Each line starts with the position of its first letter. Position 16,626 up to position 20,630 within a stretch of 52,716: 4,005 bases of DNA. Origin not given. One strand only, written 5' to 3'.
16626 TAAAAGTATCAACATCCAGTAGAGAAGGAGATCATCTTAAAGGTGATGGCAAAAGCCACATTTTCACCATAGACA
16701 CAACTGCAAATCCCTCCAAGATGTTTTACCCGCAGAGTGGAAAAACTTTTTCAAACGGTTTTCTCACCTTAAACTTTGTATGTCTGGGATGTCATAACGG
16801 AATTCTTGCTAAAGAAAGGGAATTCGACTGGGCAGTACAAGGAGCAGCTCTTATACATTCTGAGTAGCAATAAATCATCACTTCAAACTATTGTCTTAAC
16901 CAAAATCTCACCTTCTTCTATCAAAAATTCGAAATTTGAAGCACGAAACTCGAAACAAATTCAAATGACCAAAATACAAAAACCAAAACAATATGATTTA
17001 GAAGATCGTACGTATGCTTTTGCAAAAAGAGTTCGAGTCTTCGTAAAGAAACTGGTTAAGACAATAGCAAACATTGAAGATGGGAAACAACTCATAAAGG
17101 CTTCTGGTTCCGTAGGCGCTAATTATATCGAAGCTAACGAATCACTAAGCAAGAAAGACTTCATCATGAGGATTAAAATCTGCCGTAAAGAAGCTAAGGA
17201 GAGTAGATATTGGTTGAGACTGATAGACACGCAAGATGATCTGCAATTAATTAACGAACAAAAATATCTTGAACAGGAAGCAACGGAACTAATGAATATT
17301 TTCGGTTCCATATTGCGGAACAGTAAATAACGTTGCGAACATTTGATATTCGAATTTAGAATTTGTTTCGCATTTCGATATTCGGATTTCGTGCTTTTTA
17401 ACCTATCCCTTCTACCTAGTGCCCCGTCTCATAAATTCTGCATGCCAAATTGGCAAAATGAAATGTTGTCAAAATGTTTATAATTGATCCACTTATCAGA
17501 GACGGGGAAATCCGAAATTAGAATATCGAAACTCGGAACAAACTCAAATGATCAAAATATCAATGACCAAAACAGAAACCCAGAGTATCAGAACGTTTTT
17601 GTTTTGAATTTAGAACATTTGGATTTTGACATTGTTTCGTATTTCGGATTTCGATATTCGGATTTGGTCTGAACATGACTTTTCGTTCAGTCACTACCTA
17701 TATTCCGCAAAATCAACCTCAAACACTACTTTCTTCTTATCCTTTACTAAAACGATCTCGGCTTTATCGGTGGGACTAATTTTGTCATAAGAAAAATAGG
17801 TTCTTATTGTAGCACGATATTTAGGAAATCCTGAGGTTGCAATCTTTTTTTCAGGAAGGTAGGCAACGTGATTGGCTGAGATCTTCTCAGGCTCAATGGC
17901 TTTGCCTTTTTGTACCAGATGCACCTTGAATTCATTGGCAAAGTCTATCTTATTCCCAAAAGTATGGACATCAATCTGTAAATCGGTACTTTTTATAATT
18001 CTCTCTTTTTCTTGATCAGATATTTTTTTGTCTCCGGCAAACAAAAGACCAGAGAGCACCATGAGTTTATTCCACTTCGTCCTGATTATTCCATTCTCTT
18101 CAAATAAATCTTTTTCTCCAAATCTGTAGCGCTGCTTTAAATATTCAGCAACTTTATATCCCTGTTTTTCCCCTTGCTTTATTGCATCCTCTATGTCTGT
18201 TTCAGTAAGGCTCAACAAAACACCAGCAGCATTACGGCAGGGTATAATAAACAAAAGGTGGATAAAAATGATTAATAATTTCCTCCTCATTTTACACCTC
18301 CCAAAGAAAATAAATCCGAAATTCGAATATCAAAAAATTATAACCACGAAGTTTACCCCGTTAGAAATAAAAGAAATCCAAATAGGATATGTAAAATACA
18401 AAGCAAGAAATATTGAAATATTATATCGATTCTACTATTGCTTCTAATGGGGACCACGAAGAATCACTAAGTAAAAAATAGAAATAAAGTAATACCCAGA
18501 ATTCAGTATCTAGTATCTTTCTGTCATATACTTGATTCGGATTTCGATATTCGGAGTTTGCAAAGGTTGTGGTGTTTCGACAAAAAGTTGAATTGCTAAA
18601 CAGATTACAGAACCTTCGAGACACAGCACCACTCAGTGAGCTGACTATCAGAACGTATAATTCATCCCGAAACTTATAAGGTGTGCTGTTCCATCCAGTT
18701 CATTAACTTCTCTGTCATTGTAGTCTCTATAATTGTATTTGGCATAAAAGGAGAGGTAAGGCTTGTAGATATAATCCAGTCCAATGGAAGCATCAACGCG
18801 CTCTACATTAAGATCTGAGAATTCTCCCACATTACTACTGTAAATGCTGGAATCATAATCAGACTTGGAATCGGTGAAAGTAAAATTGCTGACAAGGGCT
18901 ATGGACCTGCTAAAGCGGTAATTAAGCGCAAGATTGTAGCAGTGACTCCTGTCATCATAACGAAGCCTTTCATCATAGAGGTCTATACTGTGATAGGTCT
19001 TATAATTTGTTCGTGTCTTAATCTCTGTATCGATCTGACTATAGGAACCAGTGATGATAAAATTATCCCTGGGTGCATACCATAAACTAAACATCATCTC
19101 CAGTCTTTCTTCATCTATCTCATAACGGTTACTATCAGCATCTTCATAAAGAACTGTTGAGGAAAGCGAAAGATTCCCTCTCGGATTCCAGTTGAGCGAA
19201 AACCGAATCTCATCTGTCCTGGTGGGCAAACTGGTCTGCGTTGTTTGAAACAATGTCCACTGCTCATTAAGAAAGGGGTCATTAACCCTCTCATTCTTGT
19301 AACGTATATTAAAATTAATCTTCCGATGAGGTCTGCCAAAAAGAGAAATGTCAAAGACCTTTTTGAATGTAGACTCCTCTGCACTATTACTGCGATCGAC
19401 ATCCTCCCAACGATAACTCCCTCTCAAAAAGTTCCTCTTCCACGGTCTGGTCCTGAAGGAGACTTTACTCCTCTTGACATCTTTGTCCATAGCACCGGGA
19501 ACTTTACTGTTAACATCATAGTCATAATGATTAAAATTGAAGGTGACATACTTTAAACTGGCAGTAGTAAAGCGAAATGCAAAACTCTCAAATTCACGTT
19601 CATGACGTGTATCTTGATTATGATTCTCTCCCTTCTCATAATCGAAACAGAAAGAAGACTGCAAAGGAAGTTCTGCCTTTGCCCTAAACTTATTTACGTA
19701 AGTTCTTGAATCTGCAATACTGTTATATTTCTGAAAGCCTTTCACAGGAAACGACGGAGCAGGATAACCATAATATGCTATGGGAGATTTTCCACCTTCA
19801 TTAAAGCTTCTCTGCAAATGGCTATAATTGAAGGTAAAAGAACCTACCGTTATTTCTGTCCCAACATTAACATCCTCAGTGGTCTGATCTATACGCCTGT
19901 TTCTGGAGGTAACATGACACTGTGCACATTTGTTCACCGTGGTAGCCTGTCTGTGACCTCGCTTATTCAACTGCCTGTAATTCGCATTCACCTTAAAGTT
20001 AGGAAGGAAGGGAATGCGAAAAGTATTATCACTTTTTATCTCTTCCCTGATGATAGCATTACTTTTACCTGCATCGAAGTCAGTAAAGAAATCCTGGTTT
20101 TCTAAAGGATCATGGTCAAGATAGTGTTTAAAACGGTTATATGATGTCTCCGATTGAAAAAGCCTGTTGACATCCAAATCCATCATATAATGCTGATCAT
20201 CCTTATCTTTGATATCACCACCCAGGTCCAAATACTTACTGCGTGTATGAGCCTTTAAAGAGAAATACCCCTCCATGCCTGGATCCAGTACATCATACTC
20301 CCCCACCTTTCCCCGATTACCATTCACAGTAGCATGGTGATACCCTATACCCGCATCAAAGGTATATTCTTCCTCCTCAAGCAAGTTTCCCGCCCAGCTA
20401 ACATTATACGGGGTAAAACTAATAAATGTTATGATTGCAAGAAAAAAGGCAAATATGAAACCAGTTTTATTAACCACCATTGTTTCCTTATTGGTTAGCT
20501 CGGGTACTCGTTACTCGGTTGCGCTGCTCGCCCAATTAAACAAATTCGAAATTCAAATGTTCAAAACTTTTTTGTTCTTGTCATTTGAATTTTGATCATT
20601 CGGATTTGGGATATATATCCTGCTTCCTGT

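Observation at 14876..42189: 27-kb c-type heme island with roughly 106 canonical CXXCH motifs in 12 ORFs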

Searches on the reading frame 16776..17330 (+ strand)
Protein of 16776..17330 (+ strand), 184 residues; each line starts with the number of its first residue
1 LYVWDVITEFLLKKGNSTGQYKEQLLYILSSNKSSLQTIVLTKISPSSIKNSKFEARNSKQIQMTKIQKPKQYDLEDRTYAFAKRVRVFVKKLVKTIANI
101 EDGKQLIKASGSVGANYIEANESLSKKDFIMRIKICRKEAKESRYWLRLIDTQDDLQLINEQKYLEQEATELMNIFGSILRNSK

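Call 4: search_protein_families(library=pfam, proteins=[window:16776-17330:+], max_evalue=0.01)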
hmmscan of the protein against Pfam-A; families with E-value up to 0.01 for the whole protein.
window:16776-17330:+ (184 aa): 1 family
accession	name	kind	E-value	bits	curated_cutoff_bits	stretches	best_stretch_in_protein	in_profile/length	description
PF05635.17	23S_rRNA_IVP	-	1.1e-11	45.4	33.8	1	77-174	7-102/106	23S rRNA-intervening sequence protein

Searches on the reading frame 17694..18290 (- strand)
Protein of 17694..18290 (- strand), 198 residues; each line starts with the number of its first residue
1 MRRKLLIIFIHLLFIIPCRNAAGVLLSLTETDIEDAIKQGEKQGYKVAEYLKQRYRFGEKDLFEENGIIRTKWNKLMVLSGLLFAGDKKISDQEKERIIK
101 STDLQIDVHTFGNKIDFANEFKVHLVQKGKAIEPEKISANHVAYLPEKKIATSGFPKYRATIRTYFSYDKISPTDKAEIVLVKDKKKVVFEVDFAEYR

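Call 4: search_protein_families(library=pfam, proteins=[window:17694-18290:-], max_evalue=0.01)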
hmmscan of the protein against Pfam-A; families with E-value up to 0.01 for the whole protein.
window:17694-18290:- (198 aa): 0 families

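Call 30: search_protein_families(library=ncbifam, proteins=[window:17694-18290:-], max_evalue=0.001)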
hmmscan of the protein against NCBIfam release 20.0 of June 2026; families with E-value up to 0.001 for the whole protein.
window:17694-18290:- (198 aa): 0 families

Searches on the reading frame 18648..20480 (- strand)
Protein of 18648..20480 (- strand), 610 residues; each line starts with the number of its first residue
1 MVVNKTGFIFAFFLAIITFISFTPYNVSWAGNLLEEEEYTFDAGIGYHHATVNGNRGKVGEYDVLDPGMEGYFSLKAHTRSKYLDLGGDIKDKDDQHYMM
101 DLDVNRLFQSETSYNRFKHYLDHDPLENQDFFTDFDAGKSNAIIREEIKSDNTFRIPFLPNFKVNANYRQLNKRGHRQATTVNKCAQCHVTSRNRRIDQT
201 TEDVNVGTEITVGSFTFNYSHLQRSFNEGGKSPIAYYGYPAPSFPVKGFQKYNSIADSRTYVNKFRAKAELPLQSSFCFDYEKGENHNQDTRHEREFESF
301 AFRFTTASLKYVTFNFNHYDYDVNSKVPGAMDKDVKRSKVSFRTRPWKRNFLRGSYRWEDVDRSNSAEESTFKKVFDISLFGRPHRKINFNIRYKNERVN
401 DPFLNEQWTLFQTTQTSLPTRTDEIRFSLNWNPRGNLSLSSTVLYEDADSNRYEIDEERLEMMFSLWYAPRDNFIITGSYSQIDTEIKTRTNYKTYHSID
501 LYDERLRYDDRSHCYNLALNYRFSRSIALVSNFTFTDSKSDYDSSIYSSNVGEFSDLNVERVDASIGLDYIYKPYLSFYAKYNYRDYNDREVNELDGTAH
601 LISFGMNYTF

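Call 4: search_protein_families(library=pfam, proteins=[window:18648-20480:-], max_evalue=0.01)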
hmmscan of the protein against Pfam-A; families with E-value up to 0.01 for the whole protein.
window:18648-20480:- (610 aa): 1 family
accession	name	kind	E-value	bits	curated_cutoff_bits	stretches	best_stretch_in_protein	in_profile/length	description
PF11854.14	MtrB_PioB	-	2.8e-11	43.2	23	2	322-606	321-617/635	Putative outer membrane beta-barrel porin, MtrB/PioB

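Call 21: search_solved_structures(query=window:18648-20480:-, max_evalue=1)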
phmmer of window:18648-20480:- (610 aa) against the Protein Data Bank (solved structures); distinct sequences matched with E-value up to 1: 0.

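Call 30: search_protein_families(library=ncbifam, proteins=[window:18648-20480:-], max_evalue=0.001)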
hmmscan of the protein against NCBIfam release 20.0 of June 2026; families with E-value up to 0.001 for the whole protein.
window:18648-20480:- (610 aa): 1 family
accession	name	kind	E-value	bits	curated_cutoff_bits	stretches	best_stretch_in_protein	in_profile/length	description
NF041027.1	GSU2204_Se_pt_1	equivalog_domain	4.9e-83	279.8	350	3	37-323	16-339/580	GSU2204 family CXXCH-containing (seleno)protein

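Call 51: find_homologous_proteins(query=window:18648-20480:-, max_evalue=0.00001)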
Query window:18648-20480:- (610 aa): 70 proteins with E <= 0.00001 among 3958 candidates.
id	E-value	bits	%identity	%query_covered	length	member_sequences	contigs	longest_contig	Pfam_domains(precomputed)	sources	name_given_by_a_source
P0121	0.0e+0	1382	99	100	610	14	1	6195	PF11854.15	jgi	-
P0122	0.0e+0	1057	73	99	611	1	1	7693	-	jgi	-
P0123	0.0e+0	1049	72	100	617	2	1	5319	-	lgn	-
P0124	0.0e+0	1049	73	99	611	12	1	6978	-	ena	-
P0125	0.0e+0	1026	72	100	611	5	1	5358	PF11854.15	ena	-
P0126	0.0e+0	1023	71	100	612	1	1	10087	PF11854.15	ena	-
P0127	0.0e+0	1010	70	100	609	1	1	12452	-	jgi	-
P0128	3.4e-295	999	70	99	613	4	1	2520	-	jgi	jgi:hypothetical protein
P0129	2.4e-294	996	70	100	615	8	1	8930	PF11854.15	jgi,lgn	jgi:hypothetical protein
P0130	3.0e-294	996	68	100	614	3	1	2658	PF11854.15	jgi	jgi:hypothetical protein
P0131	2.6e-293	992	70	100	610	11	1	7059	PF11854.15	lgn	-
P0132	1.0e-290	984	69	100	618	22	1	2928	-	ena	-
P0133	3.7e-285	965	67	99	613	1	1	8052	-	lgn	-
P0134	7.9e-285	964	69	100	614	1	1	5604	PF11854.15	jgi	-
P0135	1.2e-283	961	67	100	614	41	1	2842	-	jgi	-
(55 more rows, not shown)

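Call 68: predict_structure(alignment_id=A3)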
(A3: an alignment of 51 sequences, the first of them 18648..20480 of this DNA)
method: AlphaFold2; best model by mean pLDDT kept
length: 610 residues; sequences in the alignment: 51
mean_pLDDT: 85.4   pTM: 0.74
mean pLDDT of the five models: 85.4, 83.8, 82.0, 81.7, 77.2
residues with pLDDT >= 90: 343; 70-90: 176; 50-70: 62; < 50: 29
segments of 3 or more residues with pLDDT < 50: 1-3, 23-33, 410-413, 493-498, 500-502
pLDDT, mean of each block of 10 residues (from residue 1): 58 78 47 64 95 84 87 91 92 93 91 95 76 82 95 91 96 93 70 92 97 95 94 80 69 89 97 92 94 92 87 93 86 92 90 96 82 95 93 95 56 57 96 95 94 82 97 96 84 47 64 96 94 93 58 67 95 94 90 80 94
secondary structure, 60 per line:
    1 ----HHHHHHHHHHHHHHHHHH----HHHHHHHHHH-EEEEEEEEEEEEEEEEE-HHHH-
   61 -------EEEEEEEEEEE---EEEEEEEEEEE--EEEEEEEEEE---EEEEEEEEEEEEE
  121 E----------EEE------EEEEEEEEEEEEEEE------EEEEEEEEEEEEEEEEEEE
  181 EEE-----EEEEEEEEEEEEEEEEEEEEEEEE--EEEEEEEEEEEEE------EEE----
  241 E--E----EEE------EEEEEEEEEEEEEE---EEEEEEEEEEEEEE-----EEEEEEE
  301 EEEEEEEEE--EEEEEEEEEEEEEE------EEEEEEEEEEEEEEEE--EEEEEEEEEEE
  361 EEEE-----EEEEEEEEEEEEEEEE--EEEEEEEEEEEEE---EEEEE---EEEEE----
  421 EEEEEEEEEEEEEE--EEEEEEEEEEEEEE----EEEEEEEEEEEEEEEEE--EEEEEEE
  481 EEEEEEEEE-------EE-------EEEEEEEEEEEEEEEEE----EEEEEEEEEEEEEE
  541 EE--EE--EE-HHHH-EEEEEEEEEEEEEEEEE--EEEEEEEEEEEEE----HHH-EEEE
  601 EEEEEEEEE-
elements in order: H5-22 H27-36 E38-54 H56-59 E68-78 E82-92 E95-104 E108-121 E132-134 E141-155 E162-183 E189-212 E215-227 E234-236 E249-251 E258-271 E275-288 E294-309 E312-325 E332-347 E350-364 E370-385 E388-400 E404-408 E412-416 E421-434 E437-450 E455-471 E474-489 E506-522 E527-542 H552-555 E557-573 E576-588 E597-609

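Call 71: fold_search(model_id=the predicted structure, library=pdb)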
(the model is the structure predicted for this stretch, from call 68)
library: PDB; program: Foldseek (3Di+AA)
matches with E <= 10: 828; with E <= 0.001: 411
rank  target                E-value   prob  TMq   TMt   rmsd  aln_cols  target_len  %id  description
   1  6r2q_B                1.9e-19  1.00  0.77  0.73   5.6       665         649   10  Structure of the Mtr complex (released 2020-04-22)
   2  8blw_A                1.7e-08  1.00  0.39  0.38   9.8       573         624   12  Vitamin B12 transporter BtuB1 with lipoprotein BtuG1 from B. theta (released 2023-08-16)
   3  5fp2_A                2.4e-08  1.00  0.36  0.43  14.6       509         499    9  Crystal structure of the siderophore receptor PirA from Pseudomonas aeruginosa (released 2015-12-09)
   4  4aip_B                4.0e-08  1.00  0.48  0.45   9.6       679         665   11  The FrpB iron transporter from Neisseria meningitidis (F3-3 variant) (released 2013-01-23)
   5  5nec_B                4.2e-08  1.00  0.38  0.36  18.1       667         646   10  Crystal structure of the siderophore receptor PiuD from Pseudomonas aeruginosa (released 2018-02-07)
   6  8p97_A                4.7e-08  1.00  0.43  0.42  14.8       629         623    9  BtuB3G3 bound to cyanocobalamin with disordered EL8 (released 2023-08-16)
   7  5out                  4.9e-08  1.00  0.49  0.43   9.9       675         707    9  CRYSTAL STRUCTURE OF THE FERRIC ENTEROBACTIN RECEPTOR (PFEA) MUTANT (G324V) FROM PSEUDOMONAS AERUGINOSA (released 2018-09-05)
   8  5m9b                  4.9e-08  1.00  0.49  0.43  10.1       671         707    9  Crystal structure of the ferric enterobactin receptor (PfeA) from Pseudomonas aeruginosa (released 2018-02-21)
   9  4aiq                  5.4e-08  1.00  0.47  0.44   9.8       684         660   10  The FrpB iron transporter from Neisseria meningitidis (F5-1 variant) (released 2013-01-23)
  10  6ofr                  6.2e-08  1.00  0.42  0.36  14.7       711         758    8  The crystal structure of the outer membrane transporter YddB from Escherichia coli (released 2019-10-02)
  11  5nec_A                6.8e-08  1.00  0.42  0.40  14.3       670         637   11  Crystal structure of the siderophore receptor PiuD from Pseudomonas aeruginosa (released 2018-02-07)
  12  9a3c_MODEL_1_A        7.4e-08  1.00  0.40  0.34  15.1       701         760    9  Model of E. coli Fiu by in-cell photo-crosslinking MS and deep learning (released 2023-02-24)
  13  4aip_A                7.8e-08  1.00  0.46  0.43  12.5       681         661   10  The FrpB iron transporter from Neisseria meningitidis (F3-3 variant) (released 2013-01-23)
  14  6bpn                  7.8e-08  1.00  0.39  0.37  15.5       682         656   10  The crystal structure of the Ferric-Catecholate import receptor Fiu from E. coli K12: Open form (C2221) (released 2018-11-28)
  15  5mzs                  8.6e-08  1.00  0.48  0.43   9.8       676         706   10  Crystal structure of the ferric enterobactin receptor (PfeA) mutant (R480A_Q482A) from Pseudomonas aeruginosa (released 2018-02-14)
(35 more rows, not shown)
